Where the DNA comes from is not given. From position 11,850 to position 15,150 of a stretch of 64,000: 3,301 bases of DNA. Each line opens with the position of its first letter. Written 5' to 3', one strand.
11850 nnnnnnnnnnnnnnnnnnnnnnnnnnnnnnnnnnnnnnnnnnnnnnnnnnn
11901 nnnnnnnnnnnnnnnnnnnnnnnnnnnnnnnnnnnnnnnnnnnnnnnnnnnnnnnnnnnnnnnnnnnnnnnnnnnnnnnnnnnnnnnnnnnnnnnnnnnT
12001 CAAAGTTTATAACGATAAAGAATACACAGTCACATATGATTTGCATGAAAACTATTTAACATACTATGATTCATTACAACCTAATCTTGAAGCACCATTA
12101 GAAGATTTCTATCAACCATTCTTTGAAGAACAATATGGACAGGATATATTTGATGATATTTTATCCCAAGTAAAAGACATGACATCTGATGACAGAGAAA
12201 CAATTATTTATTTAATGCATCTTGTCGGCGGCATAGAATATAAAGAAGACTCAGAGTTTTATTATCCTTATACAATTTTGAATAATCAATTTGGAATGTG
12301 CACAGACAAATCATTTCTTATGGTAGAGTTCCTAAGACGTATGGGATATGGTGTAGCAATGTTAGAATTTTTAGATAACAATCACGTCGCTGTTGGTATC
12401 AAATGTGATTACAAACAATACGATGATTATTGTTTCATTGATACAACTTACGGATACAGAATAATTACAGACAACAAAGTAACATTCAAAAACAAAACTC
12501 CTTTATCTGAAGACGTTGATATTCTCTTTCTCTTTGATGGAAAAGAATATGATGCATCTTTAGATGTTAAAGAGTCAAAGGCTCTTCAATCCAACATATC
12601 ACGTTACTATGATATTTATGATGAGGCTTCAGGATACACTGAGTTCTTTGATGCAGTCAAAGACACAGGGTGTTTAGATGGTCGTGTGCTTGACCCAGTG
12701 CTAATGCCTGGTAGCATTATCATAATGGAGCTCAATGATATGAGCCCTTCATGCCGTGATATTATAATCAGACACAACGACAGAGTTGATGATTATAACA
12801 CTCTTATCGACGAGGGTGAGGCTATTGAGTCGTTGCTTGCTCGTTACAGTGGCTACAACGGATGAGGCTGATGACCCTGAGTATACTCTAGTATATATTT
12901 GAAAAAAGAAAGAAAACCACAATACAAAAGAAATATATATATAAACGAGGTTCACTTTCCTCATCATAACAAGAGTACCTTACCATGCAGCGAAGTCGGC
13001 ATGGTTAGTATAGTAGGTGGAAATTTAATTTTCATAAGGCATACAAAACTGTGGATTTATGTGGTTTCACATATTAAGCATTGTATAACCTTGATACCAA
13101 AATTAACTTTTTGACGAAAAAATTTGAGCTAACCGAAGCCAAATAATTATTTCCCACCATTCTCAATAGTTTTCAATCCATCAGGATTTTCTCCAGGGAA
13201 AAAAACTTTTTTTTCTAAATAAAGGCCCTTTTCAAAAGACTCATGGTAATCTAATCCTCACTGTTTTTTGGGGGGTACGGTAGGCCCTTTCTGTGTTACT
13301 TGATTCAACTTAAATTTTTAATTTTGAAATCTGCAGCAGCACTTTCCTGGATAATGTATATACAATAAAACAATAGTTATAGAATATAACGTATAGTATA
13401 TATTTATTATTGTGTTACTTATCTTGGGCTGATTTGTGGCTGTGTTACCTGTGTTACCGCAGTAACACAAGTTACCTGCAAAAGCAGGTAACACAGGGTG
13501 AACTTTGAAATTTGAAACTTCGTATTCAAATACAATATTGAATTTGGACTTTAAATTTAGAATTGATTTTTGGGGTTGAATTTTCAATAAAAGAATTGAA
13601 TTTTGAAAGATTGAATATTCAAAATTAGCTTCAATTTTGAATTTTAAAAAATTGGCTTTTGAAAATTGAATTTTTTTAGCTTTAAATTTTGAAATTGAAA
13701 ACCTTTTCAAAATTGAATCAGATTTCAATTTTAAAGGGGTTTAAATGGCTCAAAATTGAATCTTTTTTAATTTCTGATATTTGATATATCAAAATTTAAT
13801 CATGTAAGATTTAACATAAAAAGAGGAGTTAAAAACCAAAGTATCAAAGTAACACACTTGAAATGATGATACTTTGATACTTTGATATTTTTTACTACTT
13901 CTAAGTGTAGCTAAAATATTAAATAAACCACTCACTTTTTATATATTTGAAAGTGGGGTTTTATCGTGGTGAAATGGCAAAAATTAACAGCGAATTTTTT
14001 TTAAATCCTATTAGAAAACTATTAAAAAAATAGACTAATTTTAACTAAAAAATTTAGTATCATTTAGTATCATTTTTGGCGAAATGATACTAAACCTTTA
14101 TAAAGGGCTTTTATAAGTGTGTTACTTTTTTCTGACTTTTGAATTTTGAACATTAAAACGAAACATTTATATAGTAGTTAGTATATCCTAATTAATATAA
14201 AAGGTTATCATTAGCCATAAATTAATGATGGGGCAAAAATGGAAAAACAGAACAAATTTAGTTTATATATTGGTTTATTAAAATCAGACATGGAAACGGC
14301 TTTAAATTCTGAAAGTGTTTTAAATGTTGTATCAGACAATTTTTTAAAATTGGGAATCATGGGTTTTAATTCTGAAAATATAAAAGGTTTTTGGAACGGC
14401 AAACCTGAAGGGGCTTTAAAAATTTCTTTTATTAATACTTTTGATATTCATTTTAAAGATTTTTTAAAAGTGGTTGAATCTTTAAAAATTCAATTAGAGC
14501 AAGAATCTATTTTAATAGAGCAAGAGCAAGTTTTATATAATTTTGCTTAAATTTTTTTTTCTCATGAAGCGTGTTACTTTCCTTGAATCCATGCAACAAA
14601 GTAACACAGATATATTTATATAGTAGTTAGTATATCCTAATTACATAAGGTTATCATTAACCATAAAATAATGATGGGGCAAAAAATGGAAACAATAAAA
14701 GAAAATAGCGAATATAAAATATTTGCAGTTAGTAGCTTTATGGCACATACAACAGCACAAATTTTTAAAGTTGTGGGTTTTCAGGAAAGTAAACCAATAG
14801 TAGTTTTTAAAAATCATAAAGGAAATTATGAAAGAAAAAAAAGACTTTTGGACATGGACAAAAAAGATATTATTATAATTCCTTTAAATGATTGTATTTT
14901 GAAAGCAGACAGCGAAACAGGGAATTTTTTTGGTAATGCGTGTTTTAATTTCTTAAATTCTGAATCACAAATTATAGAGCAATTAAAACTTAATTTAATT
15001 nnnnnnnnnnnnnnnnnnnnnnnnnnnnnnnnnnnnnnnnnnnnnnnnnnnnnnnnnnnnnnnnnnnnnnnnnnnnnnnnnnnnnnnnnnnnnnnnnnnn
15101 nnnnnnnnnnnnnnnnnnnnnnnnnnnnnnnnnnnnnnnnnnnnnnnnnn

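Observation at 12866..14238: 1.4-kb iteron- and palindrome-rich non-coding region (putative origin of replication)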

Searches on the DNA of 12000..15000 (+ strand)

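Call 9: search_dna_similar(query=window:12000-15000:+, collection=phages, mode=distant, max_rows=30)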
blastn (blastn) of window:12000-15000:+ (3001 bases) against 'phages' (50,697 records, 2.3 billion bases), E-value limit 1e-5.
No match.

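Call 12: search_rna_families(source=window, start=12600, end=14500, threshold=evalue, max_evalue=10)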
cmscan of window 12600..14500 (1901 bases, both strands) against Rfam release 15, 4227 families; matches with E-value up to 10: 13.
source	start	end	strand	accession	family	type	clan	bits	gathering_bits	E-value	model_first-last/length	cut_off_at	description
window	13832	13889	-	RF03588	mir-2319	Gene; miRNA;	-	25.1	89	0.029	1-71/71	no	mir-2319 microRNA precursor family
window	14277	14297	+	RF01326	CRISPR-DR13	Gene; CRISPR;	-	22.3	37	1.7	1-30/30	no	CRISPR RNA direct repeat element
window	13846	13923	-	RF02495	ohsC_RNA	Gene; antitoxin;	-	20.6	50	4.5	1-77/77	no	Oppression of Hydrophobic ORF by sRNA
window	14043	14117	+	RF02319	TtnuHACA12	Gene; snRNA; snoRNA; HACA-box;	-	20.1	80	8.8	1-131/131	no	Tetrahymena snoRNA TtnuHACA12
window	13854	13908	+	RF00611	SNORD111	Gene; snRNA; snoRNA; CD-box;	-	20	46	2.7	1-89/89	no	Small nucleolar RNA SNORD111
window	13822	13900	-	RF03862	MIR5274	Gene; miRNA;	-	19.9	100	0.76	1-95/95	no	MIR5274 microRNA precursor family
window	13460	13613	-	RF00025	Telomerase-cil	Gene;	CL00004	19.8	52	3.9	1-165/165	no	Ciliate telomerase RNA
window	13857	13936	+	RF00318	snoZ175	Gene; snRNA; snoRNA; CD-box;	-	19.6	43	8.6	1-81/81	no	Small nucleolar RNA Z175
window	13698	13742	+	RF04172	MIR8675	Gene; miRNA;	-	18.5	90.8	3.7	1-95/95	no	MIR8675 microRNA precursor family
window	13823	13901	+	RF03862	MIR5274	Gene; miRNA;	-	18.4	100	2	1-95/95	no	MIR5274 microRNA precursor family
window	12729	12787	+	RF00206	U54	Gene; snRNA; snoRNA; CD-box;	CL00008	17.9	40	6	1-81/81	no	Small nucleolar RNA U54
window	13694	13744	+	RF00697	mir-186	Gene; miRNA;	-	17.2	70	6.8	1-82/82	no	mir-186 microRNA precursor family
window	14370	14435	+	RF00727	bantam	Gene; miRNA;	CL00091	17.2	61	7.9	1-82/82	no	bantam microRNA precursor family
